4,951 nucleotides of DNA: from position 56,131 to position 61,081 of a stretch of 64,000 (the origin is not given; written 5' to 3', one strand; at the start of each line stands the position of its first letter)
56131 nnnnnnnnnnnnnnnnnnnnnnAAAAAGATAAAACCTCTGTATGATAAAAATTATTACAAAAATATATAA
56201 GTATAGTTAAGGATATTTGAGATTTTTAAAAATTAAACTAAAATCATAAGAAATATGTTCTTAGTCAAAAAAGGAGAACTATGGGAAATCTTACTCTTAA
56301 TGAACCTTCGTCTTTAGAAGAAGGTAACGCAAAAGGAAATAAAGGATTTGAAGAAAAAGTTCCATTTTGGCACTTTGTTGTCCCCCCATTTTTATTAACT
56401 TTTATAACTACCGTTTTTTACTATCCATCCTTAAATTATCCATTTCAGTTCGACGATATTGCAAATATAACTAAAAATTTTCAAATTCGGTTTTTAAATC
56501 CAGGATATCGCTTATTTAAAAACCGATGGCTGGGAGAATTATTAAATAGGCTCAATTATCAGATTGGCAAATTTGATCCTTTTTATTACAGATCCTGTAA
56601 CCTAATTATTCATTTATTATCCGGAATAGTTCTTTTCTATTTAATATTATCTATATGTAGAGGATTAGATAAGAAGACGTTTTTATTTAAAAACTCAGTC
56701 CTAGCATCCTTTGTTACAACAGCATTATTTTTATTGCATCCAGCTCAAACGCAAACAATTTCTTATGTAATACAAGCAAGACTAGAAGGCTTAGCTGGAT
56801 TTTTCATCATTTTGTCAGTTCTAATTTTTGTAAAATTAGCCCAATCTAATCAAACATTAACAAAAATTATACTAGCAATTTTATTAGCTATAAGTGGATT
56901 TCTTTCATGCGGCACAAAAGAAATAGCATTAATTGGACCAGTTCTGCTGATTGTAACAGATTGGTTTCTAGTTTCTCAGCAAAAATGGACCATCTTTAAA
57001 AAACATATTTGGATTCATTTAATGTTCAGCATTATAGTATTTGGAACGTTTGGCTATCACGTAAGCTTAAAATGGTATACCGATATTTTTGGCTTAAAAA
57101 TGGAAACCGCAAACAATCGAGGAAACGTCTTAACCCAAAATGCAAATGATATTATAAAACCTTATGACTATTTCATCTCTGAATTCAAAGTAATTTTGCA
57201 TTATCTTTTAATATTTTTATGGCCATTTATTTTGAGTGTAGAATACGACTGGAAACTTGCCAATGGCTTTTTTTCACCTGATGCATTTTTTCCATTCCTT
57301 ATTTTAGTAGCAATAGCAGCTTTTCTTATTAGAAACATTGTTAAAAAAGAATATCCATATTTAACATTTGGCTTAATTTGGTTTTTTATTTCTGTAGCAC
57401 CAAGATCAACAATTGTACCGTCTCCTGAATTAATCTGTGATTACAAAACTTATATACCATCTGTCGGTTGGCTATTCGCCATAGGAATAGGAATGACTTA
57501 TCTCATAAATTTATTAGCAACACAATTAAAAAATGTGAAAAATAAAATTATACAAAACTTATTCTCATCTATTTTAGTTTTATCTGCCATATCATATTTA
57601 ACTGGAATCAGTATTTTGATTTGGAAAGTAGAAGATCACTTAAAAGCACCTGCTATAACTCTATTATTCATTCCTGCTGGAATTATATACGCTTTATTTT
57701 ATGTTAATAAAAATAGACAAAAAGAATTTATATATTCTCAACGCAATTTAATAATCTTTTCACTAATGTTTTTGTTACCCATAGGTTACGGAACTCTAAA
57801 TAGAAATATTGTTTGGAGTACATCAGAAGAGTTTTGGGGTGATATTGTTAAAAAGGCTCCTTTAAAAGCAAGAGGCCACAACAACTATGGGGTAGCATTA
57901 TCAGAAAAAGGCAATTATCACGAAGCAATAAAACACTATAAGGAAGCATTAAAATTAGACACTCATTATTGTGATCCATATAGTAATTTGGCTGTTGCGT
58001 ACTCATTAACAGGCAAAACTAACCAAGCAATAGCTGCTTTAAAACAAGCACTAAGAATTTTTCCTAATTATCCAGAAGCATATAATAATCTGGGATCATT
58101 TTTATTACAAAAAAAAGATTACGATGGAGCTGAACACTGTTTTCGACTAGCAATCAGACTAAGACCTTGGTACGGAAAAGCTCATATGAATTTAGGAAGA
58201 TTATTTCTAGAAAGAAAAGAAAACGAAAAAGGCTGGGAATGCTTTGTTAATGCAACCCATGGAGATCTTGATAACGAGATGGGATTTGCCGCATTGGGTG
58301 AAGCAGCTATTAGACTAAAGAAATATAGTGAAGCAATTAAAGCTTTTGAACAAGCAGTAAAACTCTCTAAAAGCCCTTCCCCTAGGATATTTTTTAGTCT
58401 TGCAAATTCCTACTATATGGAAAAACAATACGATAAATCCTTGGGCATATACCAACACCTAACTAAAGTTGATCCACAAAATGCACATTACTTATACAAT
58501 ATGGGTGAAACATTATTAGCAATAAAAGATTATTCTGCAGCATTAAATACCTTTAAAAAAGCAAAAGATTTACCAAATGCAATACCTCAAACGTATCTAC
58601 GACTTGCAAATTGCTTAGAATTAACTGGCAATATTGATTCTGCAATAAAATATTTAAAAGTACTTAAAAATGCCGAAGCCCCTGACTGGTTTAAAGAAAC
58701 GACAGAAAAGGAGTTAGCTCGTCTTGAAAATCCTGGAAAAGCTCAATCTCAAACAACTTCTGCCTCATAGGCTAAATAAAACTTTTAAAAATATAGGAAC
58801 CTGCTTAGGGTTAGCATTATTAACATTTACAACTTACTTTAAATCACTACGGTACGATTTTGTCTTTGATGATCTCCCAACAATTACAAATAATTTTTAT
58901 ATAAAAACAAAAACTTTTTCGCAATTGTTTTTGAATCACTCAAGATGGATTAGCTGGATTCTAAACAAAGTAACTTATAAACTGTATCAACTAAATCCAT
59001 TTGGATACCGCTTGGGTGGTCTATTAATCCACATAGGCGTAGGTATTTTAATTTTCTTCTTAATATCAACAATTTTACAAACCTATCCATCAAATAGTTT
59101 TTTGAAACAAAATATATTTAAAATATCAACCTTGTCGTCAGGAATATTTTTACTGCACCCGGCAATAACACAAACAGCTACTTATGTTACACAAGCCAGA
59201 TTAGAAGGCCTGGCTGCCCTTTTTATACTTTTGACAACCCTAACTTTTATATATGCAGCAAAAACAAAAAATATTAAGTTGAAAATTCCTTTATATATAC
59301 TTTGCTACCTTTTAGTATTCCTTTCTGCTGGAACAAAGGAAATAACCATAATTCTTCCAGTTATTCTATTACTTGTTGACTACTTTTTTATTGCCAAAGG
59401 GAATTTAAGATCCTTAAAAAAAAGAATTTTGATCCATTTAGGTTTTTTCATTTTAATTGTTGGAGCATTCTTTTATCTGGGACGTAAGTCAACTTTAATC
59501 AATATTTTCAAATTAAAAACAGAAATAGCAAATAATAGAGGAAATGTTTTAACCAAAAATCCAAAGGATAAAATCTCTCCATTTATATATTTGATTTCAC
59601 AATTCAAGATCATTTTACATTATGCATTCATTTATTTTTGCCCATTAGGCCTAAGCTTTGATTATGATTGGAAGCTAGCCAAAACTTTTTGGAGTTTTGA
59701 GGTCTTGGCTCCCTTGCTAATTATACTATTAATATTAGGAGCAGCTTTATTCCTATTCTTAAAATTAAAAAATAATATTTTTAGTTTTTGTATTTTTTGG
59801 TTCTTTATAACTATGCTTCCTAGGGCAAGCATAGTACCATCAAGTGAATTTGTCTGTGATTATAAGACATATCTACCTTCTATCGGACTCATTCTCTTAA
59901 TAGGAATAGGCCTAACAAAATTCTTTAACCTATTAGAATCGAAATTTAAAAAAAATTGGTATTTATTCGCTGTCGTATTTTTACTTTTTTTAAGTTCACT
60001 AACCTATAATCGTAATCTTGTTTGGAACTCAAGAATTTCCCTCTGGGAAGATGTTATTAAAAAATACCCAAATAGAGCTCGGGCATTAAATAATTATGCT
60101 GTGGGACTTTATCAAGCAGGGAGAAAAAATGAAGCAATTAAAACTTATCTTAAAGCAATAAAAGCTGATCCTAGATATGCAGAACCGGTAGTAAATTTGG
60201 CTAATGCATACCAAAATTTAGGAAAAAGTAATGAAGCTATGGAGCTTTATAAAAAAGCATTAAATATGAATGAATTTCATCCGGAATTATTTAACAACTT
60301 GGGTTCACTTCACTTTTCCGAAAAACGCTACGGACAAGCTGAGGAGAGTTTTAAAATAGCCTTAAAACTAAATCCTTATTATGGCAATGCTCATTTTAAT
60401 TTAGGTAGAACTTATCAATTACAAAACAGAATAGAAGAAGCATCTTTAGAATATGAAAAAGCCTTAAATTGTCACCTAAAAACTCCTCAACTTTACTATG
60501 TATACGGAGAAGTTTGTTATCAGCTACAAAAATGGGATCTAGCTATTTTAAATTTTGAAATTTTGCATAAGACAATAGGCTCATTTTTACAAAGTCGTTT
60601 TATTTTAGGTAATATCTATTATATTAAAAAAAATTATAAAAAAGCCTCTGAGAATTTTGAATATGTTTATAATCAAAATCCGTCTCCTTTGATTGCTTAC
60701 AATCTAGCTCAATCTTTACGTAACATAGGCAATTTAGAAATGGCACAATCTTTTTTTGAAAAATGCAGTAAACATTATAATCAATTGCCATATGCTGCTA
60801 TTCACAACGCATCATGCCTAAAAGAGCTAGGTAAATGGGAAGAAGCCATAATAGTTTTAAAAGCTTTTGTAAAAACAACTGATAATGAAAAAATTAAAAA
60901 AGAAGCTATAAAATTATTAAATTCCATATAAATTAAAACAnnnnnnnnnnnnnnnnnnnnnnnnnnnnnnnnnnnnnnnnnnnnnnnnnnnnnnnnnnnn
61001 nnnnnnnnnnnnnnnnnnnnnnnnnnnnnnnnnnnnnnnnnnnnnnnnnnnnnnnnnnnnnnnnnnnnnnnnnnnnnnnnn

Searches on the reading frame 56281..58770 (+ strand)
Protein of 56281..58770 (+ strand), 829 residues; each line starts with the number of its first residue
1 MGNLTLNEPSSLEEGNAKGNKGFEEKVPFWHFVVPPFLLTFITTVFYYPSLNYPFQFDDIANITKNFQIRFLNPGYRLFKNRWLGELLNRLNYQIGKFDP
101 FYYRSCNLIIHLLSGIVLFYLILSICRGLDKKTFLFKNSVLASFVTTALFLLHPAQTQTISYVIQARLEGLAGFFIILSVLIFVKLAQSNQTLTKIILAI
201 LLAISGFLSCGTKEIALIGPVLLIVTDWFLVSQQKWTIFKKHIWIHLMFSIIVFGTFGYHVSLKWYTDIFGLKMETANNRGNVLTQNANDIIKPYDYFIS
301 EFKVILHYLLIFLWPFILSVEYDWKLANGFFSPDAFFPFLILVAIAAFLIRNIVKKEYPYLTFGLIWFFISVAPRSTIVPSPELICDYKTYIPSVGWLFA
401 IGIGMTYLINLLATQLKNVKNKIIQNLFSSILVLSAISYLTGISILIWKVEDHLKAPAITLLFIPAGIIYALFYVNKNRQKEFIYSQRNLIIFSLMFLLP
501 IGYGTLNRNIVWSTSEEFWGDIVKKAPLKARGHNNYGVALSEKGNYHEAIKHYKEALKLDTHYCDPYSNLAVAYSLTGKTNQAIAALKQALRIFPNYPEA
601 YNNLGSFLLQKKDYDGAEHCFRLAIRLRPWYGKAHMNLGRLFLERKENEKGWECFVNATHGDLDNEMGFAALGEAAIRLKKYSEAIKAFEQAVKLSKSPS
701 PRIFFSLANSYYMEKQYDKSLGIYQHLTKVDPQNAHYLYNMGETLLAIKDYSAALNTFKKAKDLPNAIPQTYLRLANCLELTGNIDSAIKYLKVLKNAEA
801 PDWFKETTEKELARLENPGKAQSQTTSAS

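Call 96: search_protein_families(library=pfam, proteins=[window:56281-58770:+], max_evalue=0.00001)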
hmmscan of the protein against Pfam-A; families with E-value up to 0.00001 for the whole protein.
window:56281-58770:+ (829 aa): 22 families
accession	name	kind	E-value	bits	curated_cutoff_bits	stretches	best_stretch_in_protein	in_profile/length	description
PF07719.23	TPR_2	-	1.5e-38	128.2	27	1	530-561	1-32/34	Tetratricopeptide repeat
PF00515.34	TPR_1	-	3.8e-36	121.9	27.8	2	530-560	1-31/34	Tetratricopeptide repeat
PF13181.12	TPR_8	-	1.6e-32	109.3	25.7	0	599-629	2-32/34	Tetratricopeptide repeat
PF13414.12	TPR_11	-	6e-29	99.9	26.8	2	539-578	3-42/42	TPR repeat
PF14559.12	TPR_19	-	7.7e-27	93.9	25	2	542-601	3-62/68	Tetratricopeptide repeat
PF13424.12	TPR_12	-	7.8e-27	93.7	30.1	1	531-595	4-76/77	Tetratricopeptide repeat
PF13432.12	TPR_16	-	1e-25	90.2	32.7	1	577-629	10-62/65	Tetratricopeptide repeat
PF13431.12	TPR_17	-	2.7e-23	80.7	24.4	0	587-618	2-33/34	Tetratricopeptide repeat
PF13428.12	TPR_14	-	2.4e-21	74.5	23.5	0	570-605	7-42/44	Tetratricopeptide repeat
PF13176.12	TPR_7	-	2e-17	62.2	27.9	0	537-560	6-29/36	Tetratricopeptide repeat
PF13174.12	TPR_6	-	2e-13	50.5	26.3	0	569-596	5-32/33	Tetratricopeptide repeat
PF12895.13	ANAPC3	-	2.2e-11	44.3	27.2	1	680-760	3-81/82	Anaphase-promoting complex, cyclosome, subunit 3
PF13374.12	TPR_10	-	1.1e-10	41.6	27.5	0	600-628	4-32/42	Tetratricopeptide repeat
PF23914.1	TPR_CcmH_CycH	-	1.3e-10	41.8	42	1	663-764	47-150/158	Cytochrome c-type biogenesis protein H TPR domain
PF25063.1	ARM_TT21_C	-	2.5e-08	34.5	35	0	634-733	97-196/209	Tetratricopeptide repeat protein 21 C-terminal ARM domain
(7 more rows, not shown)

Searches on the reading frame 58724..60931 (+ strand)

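Call 96: search_protein_families(library=pfam, proteins=[window:58724-60931:+], max_evalue=0.00001)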
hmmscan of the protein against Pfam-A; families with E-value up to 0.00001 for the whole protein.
window:58724-60931:+ (735 aa): 14 families
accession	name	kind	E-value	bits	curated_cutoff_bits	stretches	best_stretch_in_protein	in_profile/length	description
PF07719.23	TPR_2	-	3.4e-32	108.3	27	0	452-484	1-33/34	Tetratricopeptide repeat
PF13181.12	TPR_8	-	7.9e-26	88.4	25.7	0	490-517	5-32/34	Tetratricopeptide repeat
PF00515.34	TPR_1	-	9.2e-25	85.8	27.8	1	521-552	2-33/34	Tetratricopeptide repeat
PF13424.12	TPR_12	-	5e-22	78.3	30.1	1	522-582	5-73/77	Tetratricopeptide repeat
PF13414.12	TPR_11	-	9.6e-21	73.6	26.8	1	462-500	4-42/42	TPR repeat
PF14559.12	TPR_19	-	7e-20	71.6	25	0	531-590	2-61/68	Tetratricopeptide repeat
PF13432.12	TPR_16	-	2.7e-19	69.7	32.7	0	491-552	2-63/65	Tetratricopeptide repeat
PF13431.12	TPR_17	-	5e-19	67.4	24.4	0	474-506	1-33/34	Tetratricopeptide repeat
PF13428.12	TPR_14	-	8.6e-15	54.2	23.5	0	491-527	6-42/44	Tetratricopeptide repeat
PF13176.12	TPR_7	-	1.2e-14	53.5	27.9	0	490-517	3-32/36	Tetratricopeptide repeat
PF12895.13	ANAPC3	-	3e-14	53.5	27.2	1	635-713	2-80/82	Anaphase-promoting complex, cyclosome, subunit 3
PF13374.12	TPR_10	-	1.1e-12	47.9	27.5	0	491-516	7-32/42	Tetratricopeptide repeat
PF13174.12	TPR_6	-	1.1e-09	38.7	26.3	0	491-513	5-27/33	Tetratricopeptide repeat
PF12688.13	TPR_5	-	1.2e-07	32.4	24.2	0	465-513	14-65/119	Tetratrico peptide repeat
